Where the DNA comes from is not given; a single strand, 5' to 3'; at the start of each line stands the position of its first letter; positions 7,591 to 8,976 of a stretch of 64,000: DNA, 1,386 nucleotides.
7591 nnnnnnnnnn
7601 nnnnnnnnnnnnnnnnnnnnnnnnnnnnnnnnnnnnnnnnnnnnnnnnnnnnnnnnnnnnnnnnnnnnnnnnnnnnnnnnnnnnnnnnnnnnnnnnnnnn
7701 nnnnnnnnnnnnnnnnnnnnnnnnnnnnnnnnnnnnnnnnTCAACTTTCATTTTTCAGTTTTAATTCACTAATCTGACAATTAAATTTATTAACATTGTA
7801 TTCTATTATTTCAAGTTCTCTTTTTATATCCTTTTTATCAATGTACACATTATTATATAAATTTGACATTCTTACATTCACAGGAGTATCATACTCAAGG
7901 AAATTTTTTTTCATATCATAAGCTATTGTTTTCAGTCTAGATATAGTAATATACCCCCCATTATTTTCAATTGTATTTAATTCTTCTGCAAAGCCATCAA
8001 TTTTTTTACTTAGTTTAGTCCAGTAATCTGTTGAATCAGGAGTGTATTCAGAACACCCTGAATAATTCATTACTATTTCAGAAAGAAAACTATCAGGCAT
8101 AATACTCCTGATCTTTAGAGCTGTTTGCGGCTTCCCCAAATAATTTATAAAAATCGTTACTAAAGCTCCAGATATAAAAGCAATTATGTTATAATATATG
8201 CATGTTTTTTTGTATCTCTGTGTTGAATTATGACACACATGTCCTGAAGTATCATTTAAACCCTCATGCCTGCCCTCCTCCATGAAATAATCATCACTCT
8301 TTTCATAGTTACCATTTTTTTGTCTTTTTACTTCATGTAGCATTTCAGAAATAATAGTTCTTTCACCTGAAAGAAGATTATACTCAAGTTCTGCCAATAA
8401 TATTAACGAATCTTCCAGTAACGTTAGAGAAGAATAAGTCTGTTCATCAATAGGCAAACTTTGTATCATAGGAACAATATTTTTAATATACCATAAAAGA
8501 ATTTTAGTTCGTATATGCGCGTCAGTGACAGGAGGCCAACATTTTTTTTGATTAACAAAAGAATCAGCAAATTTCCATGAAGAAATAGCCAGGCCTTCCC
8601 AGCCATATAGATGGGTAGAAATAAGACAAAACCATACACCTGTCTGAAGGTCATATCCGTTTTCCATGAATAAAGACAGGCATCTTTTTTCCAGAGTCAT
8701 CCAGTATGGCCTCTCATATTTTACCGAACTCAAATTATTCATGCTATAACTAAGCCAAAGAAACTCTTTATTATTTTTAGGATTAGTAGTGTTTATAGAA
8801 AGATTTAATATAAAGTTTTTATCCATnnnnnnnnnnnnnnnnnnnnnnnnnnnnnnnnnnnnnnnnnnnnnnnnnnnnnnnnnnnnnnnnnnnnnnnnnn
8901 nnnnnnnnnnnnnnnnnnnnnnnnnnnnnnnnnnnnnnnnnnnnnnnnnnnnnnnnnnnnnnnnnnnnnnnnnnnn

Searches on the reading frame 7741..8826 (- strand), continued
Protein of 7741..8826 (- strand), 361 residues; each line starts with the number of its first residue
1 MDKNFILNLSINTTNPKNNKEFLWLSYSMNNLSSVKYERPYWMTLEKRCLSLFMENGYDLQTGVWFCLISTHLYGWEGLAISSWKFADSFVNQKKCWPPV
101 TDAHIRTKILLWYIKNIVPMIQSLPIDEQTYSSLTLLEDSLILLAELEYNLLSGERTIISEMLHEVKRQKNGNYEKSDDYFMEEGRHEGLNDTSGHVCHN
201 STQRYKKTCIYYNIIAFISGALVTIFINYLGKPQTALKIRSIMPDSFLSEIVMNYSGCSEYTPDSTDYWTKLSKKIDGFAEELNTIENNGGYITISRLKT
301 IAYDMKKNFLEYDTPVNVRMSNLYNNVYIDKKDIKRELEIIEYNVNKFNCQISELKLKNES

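Call 63: fold_search(model_id=the predicted structure, library=afdb50)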
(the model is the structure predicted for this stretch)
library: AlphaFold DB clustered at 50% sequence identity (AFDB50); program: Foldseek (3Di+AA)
matches with E <= 10: 891; with E <= 0.001: 304
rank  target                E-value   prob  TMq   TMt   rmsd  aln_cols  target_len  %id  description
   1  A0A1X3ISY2            1.9e-35  1.00  0.49  0.46  19.8       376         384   64  ImpA N-terminal domain-containing protein [Escherichia coli TA447]
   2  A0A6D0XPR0            2.6e-19  1.00  0.50  0.84  10.0       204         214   67  ImpA N-terminal domain-containing protein (Fragment) [Escherichia coli]
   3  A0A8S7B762            8.3e-18  1.00  0.43  0.45  24.1       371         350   30  ImpA-related N-terminal family protein [Escherichia coli]
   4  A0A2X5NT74            5.5e-17  1.00  0.48  0.47  19.3       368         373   23  Uncharacterized protein conserved in bacteria [Tatumella ptyseos]
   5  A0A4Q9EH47            1.6e-14  1.00  0.45  0.37  19.3       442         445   19  Type VI secretion system ImpA family N-terminal domain-containing protein [Hafnia paralvei]
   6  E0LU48                2.1e-14  1.00  0.45  0.37  22.2       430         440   20  ImpA domain protein
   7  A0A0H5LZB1            2.9e-14  1.00  0.45  0.36  23.4       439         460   20  ImpA domain-containing protein [Yersinia intermedia]
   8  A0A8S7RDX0            6.8e-14  1.00  0.40  0.96   1.0       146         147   79  ImpA N-terminal domain-containing protein (Fragment) [Escherichia coli]
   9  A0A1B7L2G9            7.8e-14  1.00  0.45  0.45  17.6       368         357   21  ImpA N-terminal domain-containing protein [Mangrovibacter phragmitis]
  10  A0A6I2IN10            8.9e-14  1.00  0.47  0.45  18.6       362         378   23  ImpA C-terminal domain-containing protein
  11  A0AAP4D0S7            6.5e-13  1.00  0.47  0.45  17.2       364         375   22  VasL domain-containing protein [Lelliottia wanjuensis]
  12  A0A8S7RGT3            8.5e-13  1.00  0.33  0.61   4.8       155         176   72  ImpA C-terminal domain-containing protein (Fragment) [Escherichia coli]
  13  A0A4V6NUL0            1.2e-12  1.00  0.44  0.37  24.3       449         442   19  Type VI secretion system (T6SS) ImpA/VasJ family protein
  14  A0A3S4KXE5            1.3e-12  1.00  0.39  0.61  11.6       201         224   53  ImpA domain protein [Escherichia coli]
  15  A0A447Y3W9            1.5e-12  1.00  0.39  0.84   1.1       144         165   76  ImpA-related N-terminal family protein [Escherichia coli]
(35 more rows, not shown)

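Call 73: find_encoding_contigs(protein=P0049, flank=10000, max_places=1)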
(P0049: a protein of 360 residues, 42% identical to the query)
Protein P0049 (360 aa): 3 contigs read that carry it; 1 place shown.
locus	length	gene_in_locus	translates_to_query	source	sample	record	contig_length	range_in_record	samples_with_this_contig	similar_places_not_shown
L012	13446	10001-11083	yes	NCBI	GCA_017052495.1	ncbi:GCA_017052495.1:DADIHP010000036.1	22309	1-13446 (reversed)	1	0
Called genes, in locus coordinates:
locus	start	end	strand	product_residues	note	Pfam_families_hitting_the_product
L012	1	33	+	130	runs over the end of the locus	PF22011:DUF6931 (weak)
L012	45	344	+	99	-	-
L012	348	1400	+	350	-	PF06812:ImpA_N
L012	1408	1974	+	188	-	PF12790:T6SS-SciN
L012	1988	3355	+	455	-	PF05936:T6SS_VasE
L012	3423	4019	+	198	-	PF09850:DotU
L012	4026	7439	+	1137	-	PF14331:IcmF-related_N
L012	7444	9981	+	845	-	PF02861:Clp_N, PF00004:AAA, PF13191:AAA_16 (weak), PF17871:AAA_lid_9, PF00004:AAA (weak), PF07724:AAA_2, PF07728:AAA_5 (weak), PF10431:ClpB_D2-small, +7 more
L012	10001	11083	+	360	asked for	PF06812:ImpA_N (weak), PF12486:VasL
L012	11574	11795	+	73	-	-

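Call 77: find_encoding_contigs(protein=P0063, flank=10000, max_places=1)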
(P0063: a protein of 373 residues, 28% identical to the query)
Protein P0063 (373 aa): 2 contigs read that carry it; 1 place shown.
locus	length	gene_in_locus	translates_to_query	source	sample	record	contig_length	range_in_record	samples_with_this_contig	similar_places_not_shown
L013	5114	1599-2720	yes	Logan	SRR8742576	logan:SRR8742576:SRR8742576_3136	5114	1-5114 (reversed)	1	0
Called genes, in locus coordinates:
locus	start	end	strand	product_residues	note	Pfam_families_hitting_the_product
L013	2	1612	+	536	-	?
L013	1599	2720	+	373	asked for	PF06812:ImpA_N, PF12486:VasL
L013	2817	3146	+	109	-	PF01817:CM_2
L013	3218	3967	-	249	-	PF00106:adh_short, PF08659:KR, PF23441:SDR (weak), PF13561:adh_short_C2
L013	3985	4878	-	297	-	PF00581:Rhodanese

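Call 78: find_encoding_contigs(protein=P0075, flank=10000, max_places=1)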
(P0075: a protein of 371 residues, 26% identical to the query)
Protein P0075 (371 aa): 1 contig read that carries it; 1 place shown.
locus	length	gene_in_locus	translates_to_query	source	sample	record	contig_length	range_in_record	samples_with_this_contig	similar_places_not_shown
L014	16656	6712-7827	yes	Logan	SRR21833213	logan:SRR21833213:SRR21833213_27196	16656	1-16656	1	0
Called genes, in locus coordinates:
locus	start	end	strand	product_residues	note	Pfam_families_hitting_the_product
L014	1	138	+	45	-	?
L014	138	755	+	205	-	PF09850:DotU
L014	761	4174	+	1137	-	PF14331:IcmF-related_N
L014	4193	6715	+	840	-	PF02861:Clp_N, PF00004:AAA, PF13191:AAA_16 (weak), PF23569:NBD_SMAX1 (weak), PF17871:AAA_lid_9, PF07724:AAA_2, PF07728:AAA_5, PF10431:ClpB_D2-small, +7 more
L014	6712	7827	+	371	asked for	PF12486:VasL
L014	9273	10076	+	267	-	PF00877:NLPC_P60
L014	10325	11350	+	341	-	PF00356:LacI, PF00532:Peripla_BP_1, PF13407:Peripla_BP_4, PF13377:Peripla_BP_3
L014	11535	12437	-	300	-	PF00126:HTH_1, PF03466:LysR_substrate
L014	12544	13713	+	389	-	PF07690:MFS_1, PF00083:Sugar_tr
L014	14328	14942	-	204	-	PF00677:Lum_binding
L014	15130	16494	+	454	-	PF01554:MatE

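Call 82: find_related_loci(query=A3, collection=genome_contigs, flank=10000)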
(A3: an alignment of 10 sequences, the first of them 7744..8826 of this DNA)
Query A3 (361 aa) in genome_contigs; peptide patterns used: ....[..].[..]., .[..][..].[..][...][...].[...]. (x = any residue, [..] = any of these).
59 stretches matched a pattern; 11 encode a relative of the query (tblastn E <= 1e-3); 11 distinct loci.
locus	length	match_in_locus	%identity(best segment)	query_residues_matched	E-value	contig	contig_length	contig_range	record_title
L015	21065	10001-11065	27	9-358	1e-44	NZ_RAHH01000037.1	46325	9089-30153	Rahnella woolbedingensis strain DSM 27399 contig_00037, whole genome shotgun sequence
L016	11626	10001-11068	29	8-361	6e-41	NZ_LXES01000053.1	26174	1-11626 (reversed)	Enterobacter soli ATCC BAA-2102 Sequence00053, whole genome shotgun sequence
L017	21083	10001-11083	23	7-360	1e-39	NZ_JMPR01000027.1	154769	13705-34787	Tatumella ptyseos ATCC 33301 GTPT.assembly.027, whole genome shotgun sequence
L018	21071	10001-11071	25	9-358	1e-38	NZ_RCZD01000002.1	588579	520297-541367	Ewingella americana strain E4 scaffold2.1, whole genome shotgun sequence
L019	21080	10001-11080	24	8-355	2e-39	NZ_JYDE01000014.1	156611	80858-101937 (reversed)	Rahnella inusitata strain DSM 30078 Rahnella_gaviniae_DSM_30078_contig_14, whole genome shotgun sequence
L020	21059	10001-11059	24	8-352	1e-36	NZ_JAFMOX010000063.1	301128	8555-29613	Rahnella rivi strain FC061912-K NODE_5_length_301128_cov_78.634931, whole genome shotgun sequence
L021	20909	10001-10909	25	9-309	3e-28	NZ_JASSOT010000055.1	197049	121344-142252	Lelliottia sp. V86_10 NODE_8_length_197049_cov_20.154234, whole genome shotgun sequence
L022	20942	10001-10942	26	9-323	7e-28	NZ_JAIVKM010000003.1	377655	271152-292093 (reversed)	Mangrovibacter yixingensis strain SaN21-3 SaN21-3_ctg003, whole genome shotgun sequence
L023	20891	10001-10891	25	9-309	3e-26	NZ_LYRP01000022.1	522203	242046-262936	Mangrovibacter phragmitis strain MP23 scaffold3.1, whole genome shotgun sequence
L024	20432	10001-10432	38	9-152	1e-23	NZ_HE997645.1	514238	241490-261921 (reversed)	Yersinia massiliensis CCUG 53443, whole genome shotgun sequence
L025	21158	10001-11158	26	15-309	2e-6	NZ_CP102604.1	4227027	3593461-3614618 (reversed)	Pantoea sp. SOD02 chromosome, complete genome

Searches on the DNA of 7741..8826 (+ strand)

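Call 8: search_dna_similar(query=window:7741-8826:+, collection=ecoli_genomes, mode=near, max_rows=15)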
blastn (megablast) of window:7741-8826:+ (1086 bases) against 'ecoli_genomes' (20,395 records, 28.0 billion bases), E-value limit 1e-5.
Records with a match: 18; places in all: 18; records where one place covers at least 80% of the query: 18.
Genomes with a match: 18 of 5426; with a place that covers at least 80% of the query: 18. Places per genome that has any: lowest 1, median 1, highest 1. On chromosomes: 0 places; on plasmids: 18.
Best place of each record, by identity: >=99% 18.
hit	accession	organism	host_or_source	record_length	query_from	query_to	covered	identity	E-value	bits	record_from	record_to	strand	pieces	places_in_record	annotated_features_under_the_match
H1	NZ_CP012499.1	Escherichia coli strain GB089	ground beef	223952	1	1086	100%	100.0%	0e+0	2006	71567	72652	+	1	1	type VI secretion system ImpA family N-terminal domain-containing ...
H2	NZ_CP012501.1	Escherichia coli strain 08-00022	Homo sapiens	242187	1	1086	100%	100.0%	0e+0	2006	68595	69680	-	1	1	type VI secretion system ImpA family N-terminal domain-containing ...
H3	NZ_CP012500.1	Escherichia coli strain 09-00049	lettuce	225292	1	1086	100%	100.0%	0e+0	2006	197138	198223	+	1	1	type VI secretion system ImpA family N-terminal domain-containing ...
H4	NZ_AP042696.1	Escherichia coli strain OkiPb01715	bovine feces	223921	1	1086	100%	100.0%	0e+0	2006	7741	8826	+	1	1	type VI secretion system ImpA family N-terminal domain-containing ...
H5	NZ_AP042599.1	Escherichia coli strain OkiPb01701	bovine feces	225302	1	1086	100%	100.0%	0e+0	2006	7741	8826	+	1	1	type VI secretion system ImpA family N-terminal domain-containing ...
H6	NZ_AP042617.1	Escherichia coli strain OkiPb01703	bovine feces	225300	1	1086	100%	100.0%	0e+0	2006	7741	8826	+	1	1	type VI secretion system ImpA family N-terminal domain-containing ...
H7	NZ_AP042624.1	Escherichia coli strain OkiPb01704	bovine feces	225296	1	1086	100%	100.0%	0e+0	2006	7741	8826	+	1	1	type VI secretion system ImpA family N-terminal domain-containing ...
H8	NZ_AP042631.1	Escherichia coli strain OkiPb01705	bovine feces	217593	1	1086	100%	100.0%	0e+0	2006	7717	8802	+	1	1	type VI secretion system ImpA family N-terminal domain-containing ...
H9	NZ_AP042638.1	Escherichia coli strain OkiPb01706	bovine feces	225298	1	1086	100%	100.0%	0e+0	2006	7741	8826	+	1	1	type VI secretion system ImpA family N-terminal domain-containing ...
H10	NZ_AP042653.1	Escherichia coli strain OkiPb01708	bovine feces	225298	1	1086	100%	100.0%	0e+0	2006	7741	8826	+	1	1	type VI secretion system ImpA family N-terminal domain-containing ...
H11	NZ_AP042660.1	Escherichia coli strain OkiPb01709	bovine feces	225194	1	1086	100%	100.0%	0e+0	2006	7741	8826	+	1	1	type VI secretion system ImpA family N-terminal domain-containing ...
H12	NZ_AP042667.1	Escherichia coli strain OkiPb01710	bovine feces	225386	1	1086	100%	100.0%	0e+0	2006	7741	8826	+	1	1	type VI secretion system ImpA family N-terminal domain-containing ...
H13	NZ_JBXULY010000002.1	Escherichia coli strain N96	Tibetan Pig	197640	1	1086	100%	100.0%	0e+0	2006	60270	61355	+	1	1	type VI secretion system ImpA family N-terminal domain-containing ...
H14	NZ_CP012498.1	Escherichia coli strain 06-00048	alfalfa sprout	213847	1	1086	100%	99.3%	0e+0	1962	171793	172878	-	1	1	type VI secretion system ImpA family N-terminal domain-containing ...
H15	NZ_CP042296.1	Escherichia coli strain RM9088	crow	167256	5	1086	100%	99.4%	0e+0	1965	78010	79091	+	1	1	type VI secretion system ImpA family N-terminal domain-containing ...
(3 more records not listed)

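Call 91: search_dna_similar(query=window:7741-8826:+, collection=ecoli_genomes, mode=distant, max_rows=25, rows=spread)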
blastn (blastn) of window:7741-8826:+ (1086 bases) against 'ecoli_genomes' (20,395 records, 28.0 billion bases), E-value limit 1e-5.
Records with a match: 100; places in all: 101; records where one place covers at least 80% of the query: 96.
Genomes with a match: 100 of 5426; with a place that covers at least 80% of the query: 96. Places per genome that has any: lowest 1, median 1, highest 2. On chromosomes: 50 places; on plasmids: 51.
Best place of each record, by identity: >=99% 18; 60-80% 82.
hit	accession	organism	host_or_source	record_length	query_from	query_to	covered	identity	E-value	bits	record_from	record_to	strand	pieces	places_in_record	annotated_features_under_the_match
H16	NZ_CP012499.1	Escherichia coli strain GB089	ground beef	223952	1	1086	100%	100.0%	0e+0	1959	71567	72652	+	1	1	type VI secretion system ImpA family N-terminal domain-containing ...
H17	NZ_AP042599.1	Escherichia coli strain OkiPb01701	bovine feces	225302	1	1086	100%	100.0%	0e+0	1959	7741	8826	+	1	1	type VI secretion system ImpA family N-terminal domain-containing ...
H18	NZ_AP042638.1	Escherichia coli strain OkiPb01706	bovine feces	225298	1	1086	100%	100.0%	0e+0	1959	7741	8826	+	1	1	type VI secretion system ImpA family N-terminal domain-containing ...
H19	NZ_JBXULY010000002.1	Escherichia coli strain N96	Tibetan Pig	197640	1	1086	100%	100.0%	0e+0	1959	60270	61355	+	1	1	type VI secretion system ImpA family N-terminal domain-containing ...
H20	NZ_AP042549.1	Escherichia coli strain OkiPb01690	bovine feces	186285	5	1086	100%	99.4%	0e+0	1920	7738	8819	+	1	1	type VI secretion system ImpA family N-terminal domain-containing ...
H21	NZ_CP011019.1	Escherichia coli strain CI5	Homo sapiens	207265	8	1086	99%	77.3%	0e+0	869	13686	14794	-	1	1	VasL domain-containing protein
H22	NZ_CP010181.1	Escherichia coli strain M1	mouse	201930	8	1086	99%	77.2%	0e+0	865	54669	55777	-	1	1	VasL domain-containing protein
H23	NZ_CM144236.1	Escherichia coli strain O17_K12a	Homo sapiens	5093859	10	1086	99%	76.4%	0e+0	825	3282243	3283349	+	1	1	VasL domain-containing protein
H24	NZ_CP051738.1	Escherichia coli strain SCU-105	Homo sapiens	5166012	10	1086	99%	76.3%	0e+0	820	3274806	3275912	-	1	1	VasL domain-containing protein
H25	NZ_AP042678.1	Escherichia coli strain OkiPb01712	bovine feces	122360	8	1086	90%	79.8%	8e-136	865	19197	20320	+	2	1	VasL domain-containing protein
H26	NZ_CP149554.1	Escherichia coli strain 1604D011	Sus scrofa domesticus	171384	8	1086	90%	79.6%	4e-133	856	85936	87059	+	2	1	VasL domain-containing protein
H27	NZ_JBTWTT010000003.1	Escherichia coli strain JMF1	Wildebeest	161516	8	1086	90%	79.6%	9e-135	856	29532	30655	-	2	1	type VI secretion system ImpA family N-terminal domain-containing ...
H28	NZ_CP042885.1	Escherichia coli O10:H32 strain NMBU-W12E19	surface water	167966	3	1086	90%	79.3%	5e-132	847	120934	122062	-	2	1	VasL domain-containing protein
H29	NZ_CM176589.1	Escherichia coli strain cM8a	Homo sapiens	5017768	8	1086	91%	76.2%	2e-118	724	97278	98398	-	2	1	VasL domain-containing protein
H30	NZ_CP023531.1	Escherichia coli strain FDAARGOS_401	Homo sapiens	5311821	8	1086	91%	76.1%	2e-118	719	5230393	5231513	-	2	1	VasL domain-containing protein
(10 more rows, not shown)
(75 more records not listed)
